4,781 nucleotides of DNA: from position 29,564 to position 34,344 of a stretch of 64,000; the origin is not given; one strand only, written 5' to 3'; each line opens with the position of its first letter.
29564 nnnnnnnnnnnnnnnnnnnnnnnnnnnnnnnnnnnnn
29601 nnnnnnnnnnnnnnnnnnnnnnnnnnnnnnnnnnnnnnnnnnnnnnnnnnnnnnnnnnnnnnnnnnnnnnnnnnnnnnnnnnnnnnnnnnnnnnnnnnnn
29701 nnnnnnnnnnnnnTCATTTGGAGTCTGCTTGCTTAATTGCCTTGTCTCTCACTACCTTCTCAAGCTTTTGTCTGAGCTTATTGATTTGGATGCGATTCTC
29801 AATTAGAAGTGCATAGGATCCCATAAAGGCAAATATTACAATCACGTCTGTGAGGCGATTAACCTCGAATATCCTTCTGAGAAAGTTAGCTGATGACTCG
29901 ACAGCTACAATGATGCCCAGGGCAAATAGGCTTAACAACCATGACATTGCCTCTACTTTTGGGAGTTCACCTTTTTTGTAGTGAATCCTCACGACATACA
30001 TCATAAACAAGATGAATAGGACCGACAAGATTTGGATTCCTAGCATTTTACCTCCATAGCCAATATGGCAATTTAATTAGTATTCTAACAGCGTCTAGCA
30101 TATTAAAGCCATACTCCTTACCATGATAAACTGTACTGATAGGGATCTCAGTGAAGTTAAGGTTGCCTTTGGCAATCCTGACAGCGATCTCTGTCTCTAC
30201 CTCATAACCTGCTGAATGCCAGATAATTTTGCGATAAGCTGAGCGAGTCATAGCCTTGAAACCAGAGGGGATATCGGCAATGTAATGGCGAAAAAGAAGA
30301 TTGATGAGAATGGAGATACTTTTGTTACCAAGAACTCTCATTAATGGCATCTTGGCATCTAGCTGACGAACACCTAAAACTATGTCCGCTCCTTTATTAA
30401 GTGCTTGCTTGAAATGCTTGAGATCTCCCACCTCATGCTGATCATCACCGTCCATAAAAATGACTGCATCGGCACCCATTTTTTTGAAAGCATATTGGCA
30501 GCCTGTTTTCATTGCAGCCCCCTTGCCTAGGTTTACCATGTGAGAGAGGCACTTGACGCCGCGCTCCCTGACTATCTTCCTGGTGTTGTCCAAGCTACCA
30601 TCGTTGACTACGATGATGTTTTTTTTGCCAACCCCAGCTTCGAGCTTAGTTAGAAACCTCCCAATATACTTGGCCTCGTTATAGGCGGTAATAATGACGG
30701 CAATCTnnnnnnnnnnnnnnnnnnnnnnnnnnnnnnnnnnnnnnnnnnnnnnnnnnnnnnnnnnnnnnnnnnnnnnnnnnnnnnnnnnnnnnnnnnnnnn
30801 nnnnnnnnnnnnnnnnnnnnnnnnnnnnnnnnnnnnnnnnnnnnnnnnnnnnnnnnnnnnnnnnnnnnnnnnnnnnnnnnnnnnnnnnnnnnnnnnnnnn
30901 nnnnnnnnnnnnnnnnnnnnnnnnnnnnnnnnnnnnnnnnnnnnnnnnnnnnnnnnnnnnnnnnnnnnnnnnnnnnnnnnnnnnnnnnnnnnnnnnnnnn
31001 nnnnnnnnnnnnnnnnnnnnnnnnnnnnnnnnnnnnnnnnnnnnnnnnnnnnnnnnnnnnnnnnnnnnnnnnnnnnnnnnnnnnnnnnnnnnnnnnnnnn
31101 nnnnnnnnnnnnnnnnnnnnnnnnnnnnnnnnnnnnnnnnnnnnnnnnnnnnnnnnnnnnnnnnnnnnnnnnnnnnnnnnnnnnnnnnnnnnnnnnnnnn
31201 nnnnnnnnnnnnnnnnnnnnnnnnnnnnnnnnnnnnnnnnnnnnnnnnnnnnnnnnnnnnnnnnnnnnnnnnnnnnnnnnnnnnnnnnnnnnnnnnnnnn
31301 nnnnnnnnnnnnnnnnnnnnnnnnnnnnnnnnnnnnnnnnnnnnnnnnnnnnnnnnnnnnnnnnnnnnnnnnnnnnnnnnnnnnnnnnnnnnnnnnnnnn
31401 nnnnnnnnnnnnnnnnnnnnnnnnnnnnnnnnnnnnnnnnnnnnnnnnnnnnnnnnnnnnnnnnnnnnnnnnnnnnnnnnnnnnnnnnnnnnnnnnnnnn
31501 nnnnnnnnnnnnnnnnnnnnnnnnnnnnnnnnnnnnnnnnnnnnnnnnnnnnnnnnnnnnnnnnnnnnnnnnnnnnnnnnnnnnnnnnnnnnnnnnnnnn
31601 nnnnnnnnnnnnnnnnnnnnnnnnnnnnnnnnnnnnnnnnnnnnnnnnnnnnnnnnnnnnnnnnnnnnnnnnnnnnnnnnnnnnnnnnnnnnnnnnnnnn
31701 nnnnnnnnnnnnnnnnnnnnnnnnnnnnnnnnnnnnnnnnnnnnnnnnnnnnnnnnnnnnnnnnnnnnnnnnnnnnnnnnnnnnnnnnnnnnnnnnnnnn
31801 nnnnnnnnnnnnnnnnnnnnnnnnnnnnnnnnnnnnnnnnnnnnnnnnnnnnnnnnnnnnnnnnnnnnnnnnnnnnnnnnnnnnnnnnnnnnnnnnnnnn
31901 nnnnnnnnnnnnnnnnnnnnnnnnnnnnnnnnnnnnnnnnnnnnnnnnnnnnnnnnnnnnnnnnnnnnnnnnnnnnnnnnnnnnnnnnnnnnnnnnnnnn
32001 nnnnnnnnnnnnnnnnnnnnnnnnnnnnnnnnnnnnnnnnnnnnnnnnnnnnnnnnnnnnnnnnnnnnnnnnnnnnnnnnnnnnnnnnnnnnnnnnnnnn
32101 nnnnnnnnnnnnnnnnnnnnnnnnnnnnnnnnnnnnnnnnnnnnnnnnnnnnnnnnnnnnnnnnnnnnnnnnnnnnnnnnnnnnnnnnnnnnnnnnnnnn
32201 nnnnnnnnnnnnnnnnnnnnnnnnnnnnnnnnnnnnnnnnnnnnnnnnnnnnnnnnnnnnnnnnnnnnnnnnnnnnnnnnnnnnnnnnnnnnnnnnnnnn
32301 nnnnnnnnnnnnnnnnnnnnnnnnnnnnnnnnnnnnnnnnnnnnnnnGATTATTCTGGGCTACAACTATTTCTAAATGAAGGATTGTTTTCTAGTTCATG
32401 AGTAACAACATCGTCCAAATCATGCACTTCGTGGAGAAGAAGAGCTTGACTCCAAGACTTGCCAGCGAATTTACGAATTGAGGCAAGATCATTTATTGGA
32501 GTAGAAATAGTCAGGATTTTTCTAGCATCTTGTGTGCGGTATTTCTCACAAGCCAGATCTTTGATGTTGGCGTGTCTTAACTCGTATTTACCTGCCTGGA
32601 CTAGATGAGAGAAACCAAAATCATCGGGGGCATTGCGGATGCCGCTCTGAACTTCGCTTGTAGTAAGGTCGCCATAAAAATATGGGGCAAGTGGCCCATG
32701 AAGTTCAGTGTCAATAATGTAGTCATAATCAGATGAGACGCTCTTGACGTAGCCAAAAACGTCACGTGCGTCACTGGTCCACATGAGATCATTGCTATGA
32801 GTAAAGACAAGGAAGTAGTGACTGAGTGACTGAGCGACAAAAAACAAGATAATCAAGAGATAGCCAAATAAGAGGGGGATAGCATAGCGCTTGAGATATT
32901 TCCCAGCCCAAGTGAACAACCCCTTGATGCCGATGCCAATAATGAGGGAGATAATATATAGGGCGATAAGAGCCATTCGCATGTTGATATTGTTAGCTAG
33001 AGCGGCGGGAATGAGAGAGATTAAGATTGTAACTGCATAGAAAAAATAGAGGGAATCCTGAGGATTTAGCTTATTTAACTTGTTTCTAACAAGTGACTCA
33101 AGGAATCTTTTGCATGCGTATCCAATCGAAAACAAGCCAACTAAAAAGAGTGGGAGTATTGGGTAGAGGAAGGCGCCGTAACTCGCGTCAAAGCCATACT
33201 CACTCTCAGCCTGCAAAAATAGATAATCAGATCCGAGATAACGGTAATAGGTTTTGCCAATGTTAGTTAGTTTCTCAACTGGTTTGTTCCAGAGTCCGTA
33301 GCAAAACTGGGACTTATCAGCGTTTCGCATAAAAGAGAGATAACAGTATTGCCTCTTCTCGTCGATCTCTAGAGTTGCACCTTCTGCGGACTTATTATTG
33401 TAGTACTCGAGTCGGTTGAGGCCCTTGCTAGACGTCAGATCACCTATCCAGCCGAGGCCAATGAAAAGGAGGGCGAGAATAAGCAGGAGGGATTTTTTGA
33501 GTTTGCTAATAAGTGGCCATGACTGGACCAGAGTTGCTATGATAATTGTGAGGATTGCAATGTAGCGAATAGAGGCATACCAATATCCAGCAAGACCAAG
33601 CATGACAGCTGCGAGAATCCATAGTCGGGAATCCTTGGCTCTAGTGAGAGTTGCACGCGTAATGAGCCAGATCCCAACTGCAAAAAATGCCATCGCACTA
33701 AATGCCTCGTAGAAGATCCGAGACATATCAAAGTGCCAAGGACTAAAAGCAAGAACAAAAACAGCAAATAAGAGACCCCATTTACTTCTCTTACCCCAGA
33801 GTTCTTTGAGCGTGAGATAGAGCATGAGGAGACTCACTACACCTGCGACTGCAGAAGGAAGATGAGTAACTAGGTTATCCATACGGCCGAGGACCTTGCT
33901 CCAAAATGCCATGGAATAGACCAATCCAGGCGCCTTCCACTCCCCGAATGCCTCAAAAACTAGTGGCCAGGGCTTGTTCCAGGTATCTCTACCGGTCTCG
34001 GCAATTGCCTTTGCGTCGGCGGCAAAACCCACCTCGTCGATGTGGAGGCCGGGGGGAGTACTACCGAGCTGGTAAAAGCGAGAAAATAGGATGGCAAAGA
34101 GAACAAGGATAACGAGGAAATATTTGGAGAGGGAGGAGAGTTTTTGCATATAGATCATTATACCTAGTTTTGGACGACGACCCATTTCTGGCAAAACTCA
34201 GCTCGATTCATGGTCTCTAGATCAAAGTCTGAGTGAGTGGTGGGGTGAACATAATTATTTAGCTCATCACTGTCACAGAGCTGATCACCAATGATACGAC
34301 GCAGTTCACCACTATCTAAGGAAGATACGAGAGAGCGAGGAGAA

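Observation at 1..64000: Giant co-directional glycosylation locus with about 16 GT-C (ArnT/PMT_2-like) paralogs in 64 kb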

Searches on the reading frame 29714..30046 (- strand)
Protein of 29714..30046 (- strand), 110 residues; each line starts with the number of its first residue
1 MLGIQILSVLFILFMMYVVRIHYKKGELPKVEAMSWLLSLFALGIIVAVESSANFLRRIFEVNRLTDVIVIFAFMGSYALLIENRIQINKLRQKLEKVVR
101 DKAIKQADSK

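Call 6: search_protein_families(library=pfam, proteins=[window:29714-30046:-], max_evalue=0.01)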
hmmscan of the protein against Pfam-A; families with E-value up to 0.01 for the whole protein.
window:29714-30046:- (110 aa): 1 family
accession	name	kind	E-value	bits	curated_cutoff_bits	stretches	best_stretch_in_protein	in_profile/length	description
PF10066.14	DUF2304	-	3.8e-12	46.8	25.5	1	4-107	2-105/106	Uncharacterized conserved protein (DUF2304)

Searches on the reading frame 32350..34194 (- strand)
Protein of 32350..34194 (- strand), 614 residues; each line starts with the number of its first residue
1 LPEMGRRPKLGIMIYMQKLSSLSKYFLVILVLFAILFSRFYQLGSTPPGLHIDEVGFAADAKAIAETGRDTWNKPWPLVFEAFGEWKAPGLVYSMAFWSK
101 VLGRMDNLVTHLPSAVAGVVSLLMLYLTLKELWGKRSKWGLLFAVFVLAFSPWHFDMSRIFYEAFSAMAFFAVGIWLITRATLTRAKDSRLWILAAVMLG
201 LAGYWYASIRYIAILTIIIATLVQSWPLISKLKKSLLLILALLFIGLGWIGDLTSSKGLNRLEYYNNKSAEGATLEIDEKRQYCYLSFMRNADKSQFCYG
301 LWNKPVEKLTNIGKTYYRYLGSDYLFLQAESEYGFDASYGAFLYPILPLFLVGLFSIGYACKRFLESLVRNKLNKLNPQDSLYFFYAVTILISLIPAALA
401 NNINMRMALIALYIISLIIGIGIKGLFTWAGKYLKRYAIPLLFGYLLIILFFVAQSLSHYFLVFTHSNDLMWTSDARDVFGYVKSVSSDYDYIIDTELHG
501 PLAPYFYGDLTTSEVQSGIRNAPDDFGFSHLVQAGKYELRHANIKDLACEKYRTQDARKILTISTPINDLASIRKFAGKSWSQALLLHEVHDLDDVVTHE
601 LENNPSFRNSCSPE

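Call 7: search_protein_families(library=pfam, proteins=[window:32350-34194:-], max_evalue=0.01)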
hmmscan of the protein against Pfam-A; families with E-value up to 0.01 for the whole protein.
window:32350-34194:- (614 aa): 1 family
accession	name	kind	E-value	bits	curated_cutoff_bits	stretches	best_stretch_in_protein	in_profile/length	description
PF13231.12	PMT_2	-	8.2e-08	33.1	26.1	1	87-249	2-160/160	Dolichyl-phosphate-mannose-protein mannosyltransferase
